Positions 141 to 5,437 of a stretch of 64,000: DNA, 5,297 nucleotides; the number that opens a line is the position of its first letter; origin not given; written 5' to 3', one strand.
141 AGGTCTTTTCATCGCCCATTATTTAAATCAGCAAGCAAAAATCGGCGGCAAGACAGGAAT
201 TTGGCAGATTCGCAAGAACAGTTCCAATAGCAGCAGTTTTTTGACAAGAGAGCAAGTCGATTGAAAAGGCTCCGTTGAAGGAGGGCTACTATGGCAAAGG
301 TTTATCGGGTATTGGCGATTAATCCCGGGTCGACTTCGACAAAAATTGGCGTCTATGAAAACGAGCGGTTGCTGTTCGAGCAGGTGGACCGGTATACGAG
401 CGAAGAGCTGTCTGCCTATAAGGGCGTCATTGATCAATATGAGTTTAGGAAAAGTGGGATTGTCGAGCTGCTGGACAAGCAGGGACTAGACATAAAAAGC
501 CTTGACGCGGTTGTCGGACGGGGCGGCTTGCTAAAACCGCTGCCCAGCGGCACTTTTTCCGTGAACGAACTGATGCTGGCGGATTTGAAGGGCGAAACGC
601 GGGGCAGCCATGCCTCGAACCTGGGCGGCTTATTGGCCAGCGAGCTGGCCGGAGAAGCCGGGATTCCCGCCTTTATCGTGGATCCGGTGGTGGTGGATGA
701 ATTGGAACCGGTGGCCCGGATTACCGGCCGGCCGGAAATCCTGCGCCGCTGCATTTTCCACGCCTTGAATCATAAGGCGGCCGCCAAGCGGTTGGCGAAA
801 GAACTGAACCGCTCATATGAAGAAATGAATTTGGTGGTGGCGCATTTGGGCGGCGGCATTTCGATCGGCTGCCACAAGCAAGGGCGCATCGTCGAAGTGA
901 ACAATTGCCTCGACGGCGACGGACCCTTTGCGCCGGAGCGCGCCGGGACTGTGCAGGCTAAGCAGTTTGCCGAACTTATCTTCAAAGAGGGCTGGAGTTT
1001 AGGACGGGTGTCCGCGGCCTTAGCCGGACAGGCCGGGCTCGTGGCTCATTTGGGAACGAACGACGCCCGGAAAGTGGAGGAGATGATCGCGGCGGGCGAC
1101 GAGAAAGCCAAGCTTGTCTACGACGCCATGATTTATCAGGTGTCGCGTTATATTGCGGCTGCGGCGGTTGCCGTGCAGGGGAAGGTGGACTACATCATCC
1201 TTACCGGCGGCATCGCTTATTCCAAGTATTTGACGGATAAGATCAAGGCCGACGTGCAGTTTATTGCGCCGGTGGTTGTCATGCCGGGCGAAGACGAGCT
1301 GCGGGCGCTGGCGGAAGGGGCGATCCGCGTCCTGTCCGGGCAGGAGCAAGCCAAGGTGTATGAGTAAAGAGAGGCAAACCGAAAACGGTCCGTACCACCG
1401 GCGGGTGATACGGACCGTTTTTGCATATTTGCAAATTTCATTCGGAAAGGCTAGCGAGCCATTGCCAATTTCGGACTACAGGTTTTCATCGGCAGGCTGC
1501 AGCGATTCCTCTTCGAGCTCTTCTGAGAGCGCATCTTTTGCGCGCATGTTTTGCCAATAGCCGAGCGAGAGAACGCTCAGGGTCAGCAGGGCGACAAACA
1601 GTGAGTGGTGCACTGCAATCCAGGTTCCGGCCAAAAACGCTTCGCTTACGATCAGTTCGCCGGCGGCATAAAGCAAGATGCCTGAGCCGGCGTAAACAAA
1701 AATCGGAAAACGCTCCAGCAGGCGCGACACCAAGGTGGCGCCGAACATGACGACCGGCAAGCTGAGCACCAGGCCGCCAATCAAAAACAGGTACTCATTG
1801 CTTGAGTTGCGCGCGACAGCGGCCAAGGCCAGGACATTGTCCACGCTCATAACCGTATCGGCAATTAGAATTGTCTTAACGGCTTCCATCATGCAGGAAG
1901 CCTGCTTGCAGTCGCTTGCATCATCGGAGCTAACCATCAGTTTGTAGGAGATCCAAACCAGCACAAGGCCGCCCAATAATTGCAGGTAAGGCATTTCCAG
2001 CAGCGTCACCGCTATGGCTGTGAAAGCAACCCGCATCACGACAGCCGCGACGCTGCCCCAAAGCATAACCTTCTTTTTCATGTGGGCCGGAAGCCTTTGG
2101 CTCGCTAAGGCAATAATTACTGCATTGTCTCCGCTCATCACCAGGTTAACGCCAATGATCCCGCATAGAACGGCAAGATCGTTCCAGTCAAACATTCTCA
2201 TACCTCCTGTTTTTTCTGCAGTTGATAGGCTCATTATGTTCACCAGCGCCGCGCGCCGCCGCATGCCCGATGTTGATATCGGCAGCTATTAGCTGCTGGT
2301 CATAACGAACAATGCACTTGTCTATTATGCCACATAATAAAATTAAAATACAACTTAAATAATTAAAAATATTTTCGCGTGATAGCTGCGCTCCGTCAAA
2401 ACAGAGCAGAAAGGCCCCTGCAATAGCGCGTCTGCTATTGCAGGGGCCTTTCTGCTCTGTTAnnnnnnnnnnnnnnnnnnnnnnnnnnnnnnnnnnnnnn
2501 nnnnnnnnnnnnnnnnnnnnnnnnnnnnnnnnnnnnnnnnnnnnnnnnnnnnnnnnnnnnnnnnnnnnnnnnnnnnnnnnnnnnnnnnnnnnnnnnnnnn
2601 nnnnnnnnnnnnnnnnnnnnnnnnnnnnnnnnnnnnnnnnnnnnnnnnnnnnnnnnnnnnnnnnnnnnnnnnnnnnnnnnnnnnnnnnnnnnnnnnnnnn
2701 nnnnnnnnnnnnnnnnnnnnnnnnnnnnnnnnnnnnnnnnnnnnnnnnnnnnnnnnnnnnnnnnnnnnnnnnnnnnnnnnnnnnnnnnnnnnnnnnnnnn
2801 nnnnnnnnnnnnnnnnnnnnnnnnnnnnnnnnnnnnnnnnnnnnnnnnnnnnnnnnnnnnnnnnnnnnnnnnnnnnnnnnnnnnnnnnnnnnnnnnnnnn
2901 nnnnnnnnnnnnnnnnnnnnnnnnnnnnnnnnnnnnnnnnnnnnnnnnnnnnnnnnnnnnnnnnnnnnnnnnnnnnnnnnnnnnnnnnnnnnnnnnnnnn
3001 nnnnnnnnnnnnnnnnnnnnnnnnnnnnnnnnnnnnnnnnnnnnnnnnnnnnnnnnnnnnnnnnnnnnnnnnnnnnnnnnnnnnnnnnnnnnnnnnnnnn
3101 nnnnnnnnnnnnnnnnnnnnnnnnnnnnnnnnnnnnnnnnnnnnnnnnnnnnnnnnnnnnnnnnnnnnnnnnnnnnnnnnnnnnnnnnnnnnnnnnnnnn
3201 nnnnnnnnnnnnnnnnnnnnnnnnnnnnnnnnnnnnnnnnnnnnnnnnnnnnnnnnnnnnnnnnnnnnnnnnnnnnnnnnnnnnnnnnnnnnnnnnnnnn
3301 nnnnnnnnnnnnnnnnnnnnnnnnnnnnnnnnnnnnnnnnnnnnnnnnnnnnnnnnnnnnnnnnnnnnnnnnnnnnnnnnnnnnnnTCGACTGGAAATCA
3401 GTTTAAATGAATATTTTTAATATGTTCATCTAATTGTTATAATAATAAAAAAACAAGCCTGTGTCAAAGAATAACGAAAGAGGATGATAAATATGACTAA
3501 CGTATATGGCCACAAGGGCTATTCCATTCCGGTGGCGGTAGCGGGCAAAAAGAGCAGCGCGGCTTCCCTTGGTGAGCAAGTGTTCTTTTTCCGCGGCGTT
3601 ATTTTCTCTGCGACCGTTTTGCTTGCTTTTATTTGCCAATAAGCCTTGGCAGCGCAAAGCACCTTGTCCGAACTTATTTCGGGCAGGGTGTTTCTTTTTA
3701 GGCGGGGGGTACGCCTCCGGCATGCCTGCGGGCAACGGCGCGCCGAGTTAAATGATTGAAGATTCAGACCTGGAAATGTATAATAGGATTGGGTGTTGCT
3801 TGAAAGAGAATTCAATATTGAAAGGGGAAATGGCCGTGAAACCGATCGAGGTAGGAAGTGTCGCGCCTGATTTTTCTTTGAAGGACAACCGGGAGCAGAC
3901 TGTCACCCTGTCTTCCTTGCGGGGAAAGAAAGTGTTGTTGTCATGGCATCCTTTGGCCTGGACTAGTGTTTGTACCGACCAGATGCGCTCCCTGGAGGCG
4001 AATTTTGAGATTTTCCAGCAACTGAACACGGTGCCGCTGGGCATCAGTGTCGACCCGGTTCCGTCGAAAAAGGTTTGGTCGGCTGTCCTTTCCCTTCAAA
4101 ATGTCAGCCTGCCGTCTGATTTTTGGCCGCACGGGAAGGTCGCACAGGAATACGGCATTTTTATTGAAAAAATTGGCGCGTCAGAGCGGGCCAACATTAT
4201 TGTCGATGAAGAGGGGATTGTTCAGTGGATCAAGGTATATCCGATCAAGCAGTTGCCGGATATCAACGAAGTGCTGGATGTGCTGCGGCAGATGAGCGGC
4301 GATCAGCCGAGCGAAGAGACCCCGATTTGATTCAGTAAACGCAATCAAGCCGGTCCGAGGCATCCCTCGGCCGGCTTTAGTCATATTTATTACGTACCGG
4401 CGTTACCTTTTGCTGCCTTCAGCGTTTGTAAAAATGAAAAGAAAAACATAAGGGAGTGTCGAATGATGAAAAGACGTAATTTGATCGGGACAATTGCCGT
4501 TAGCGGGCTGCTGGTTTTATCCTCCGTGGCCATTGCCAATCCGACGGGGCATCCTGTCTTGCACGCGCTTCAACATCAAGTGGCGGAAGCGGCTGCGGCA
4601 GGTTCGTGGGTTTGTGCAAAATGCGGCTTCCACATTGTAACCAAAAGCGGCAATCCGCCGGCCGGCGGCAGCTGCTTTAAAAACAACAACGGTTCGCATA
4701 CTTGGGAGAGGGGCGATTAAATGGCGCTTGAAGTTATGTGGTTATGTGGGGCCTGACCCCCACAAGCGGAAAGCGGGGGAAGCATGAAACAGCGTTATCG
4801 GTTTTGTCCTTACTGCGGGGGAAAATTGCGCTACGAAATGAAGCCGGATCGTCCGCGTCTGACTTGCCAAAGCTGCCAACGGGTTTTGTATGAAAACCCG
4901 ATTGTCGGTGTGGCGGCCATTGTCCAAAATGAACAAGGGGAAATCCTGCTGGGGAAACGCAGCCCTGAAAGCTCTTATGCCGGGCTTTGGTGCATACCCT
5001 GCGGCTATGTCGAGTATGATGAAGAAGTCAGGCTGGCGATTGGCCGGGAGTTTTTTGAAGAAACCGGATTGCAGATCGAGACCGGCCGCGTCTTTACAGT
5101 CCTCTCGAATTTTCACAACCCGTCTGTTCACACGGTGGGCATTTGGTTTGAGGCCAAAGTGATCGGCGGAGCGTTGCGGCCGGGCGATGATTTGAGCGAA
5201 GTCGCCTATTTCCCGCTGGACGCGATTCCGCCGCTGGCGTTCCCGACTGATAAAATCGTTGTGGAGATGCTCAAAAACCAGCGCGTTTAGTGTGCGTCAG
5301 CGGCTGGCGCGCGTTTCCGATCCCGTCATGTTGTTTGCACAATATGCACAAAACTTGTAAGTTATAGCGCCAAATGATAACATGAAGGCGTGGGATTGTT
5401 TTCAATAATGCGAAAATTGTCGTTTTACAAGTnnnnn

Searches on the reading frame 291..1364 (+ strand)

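Call 11: search_protein_families(library=pfam, proteins=[window:291-1364:+])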
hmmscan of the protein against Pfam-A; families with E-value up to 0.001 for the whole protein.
window:291-1364:+ (358 aa): 1 family
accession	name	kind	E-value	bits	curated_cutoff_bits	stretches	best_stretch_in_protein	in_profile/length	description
PF00871.23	Acetate_kinase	-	2.2e-23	83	22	1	151-309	172-333/392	Acetokinase family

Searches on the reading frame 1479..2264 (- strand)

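Call 11: search_protein_families(library=pfam, proteins=[window:1479-2264:-])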
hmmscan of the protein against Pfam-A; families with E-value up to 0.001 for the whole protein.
window:1479-2264:- (262 aa): 1 family
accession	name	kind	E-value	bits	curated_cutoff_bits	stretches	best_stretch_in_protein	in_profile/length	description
PF03741.22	TerC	-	1.6e-41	142.4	27.8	1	36-207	3-177/178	Integral membrane protein TerC family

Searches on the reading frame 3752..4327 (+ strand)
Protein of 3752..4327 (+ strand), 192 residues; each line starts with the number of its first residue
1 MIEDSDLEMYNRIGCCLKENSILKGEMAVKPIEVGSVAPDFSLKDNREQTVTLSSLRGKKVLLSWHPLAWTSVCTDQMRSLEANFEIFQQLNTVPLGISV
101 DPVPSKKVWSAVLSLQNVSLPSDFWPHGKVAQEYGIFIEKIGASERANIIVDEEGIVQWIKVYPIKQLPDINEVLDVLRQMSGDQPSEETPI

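Call 11: search_protein_families(library=pfam, proteins=[window:3752-4327:+])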
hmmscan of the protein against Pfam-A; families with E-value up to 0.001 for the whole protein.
window:3752-4327:+ (192 aa): 2 families
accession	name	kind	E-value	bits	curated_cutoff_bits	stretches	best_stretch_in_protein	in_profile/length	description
PF00578.27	AhpC-TSA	-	1.3e-29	103.1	26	1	34-159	1-123/124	AhpC/TSA family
PF08534.16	Redoxin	-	1.4e-15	57.8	26.6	1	34-175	2-148/148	Redoxin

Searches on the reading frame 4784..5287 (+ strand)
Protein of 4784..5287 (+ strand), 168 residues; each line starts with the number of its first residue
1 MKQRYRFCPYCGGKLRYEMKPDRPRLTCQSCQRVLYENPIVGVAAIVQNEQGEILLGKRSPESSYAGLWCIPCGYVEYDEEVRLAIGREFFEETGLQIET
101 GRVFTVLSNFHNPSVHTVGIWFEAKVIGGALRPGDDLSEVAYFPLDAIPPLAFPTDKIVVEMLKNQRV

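Call 11: search_protein_families(library=pfam, proteins=[window:4784-5287:+])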
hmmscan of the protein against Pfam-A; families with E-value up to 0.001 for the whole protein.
window:4784-5287:+ (168 aa): 3 families
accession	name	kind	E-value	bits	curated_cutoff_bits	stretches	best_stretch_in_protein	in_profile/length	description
PF00293.34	NUDIX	-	2.9e-20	73.1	21.1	1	41-154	4-125/134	NUDIX domain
PF14815.12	NUDIX_4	-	5e-09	36.4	35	1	44-155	2-105/113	NUDIX domain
PF14803.11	Zn_ribbon_Nudix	-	7.4e-08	32.6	25.6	1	6-37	1-34/34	Nudix N-terminal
